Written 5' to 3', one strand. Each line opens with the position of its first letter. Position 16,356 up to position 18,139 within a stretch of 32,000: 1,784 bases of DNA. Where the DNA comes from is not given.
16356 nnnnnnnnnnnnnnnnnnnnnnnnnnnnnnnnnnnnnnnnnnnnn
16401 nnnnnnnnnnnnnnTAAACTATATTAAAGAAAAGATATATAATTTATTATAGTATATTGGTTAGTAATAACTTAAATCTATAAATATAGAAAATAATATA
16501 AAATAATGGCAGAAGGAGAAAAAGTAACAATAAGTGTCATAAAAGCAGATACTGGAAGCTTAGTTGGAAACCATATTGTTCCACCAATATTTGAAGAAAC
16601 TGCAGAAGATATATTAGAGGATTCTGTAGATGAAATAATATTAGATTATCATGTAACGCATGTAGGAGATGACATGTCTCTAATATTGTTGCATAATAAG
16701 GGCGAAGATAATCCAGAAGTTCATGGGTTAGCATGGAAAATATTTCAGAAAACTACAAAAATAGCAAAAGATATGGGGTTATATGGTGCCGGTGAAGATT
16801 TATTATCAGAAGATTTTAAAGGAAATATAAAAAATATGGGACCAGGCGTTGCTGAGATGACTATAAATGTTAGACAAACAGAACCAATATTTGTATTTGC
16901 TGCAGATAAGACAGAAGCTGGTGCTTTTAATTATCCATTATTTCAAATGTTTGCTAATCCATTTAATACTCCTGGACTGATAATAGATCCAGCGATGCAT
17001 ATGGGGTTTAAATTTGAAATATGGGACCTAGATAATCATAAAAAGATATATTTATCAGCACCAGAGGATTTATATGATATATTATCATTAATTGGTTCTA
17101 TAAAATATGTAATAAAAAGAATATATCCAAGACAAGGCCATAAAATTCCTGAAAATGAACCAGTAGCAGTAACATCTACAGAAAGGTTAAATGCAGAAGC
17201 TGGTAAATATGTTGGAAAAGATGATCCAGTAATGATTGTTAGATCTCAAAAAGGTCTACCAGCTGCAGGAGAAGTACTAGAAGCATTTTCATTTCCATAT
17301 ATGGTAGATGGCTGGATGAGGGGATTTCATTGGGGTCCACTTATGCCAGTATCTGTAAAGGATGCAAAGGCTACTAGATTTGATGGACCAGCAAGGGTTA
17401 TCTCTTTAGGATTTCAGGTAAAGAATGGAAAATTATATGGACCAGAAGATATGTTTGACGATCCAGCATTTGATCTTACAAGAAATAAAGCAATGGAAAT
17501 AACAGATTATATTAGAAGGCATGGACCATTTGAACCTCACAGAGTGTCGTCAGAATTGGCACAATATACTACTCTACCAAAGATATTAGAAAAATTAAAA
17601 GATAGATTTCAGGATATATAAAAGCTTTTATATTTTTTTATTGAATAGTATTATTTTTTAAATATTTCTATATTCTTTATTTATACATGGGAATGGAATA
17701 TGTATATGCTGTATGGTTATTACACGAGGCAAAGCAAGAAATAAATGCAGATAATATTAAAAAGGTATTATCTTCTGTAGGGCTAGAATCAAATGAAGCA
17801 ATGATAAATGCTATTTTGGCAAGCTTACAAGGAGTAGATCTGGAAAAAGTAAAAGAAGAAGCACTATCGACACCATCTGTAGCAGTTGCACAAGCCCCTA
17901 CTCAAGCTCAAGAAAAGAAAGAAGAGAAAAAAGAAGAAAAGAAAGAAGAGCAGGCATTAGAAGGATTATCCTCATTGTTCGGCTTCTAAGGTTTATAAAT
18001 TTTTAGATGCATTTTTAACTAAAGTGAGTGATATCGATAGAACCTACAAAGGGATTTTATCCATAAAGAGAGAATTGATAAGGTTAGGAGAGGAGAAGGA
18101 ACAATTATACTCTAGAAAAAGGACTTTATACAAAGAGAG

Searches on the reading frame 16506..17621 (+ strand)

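Call 54: search_protein_families(library=pfam, proteins=[window:16506-17621:+], max_evalue=0.001)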
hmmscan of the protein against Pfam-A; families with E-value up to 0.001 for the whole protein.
window:16506-17621:+ (371 aa): 1 family
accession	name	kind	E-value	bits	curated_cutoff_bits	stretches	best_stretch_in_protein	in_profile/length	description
PF01950.21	FBPase_3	-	2.1e-159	530.9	25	1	6-369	1-361/361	Fructose-1,6-bisphosphatase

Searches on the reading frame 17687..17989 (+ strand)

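Call 54: search_protein_families(library=pfam, proteins=[window:17687-17989:+], max_evalue=0.001)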
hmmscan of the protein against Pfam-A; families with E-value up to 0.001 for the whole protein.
window:17687-17989:+ (100 aa): 1 family
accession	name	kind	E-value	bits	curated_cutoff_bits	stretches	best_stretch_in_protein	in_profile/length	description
PF00428.24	Ribosomal_60s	-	1.7e-10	41.7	28.1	1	18-89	1-74/88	60s Acidic ribosomal protein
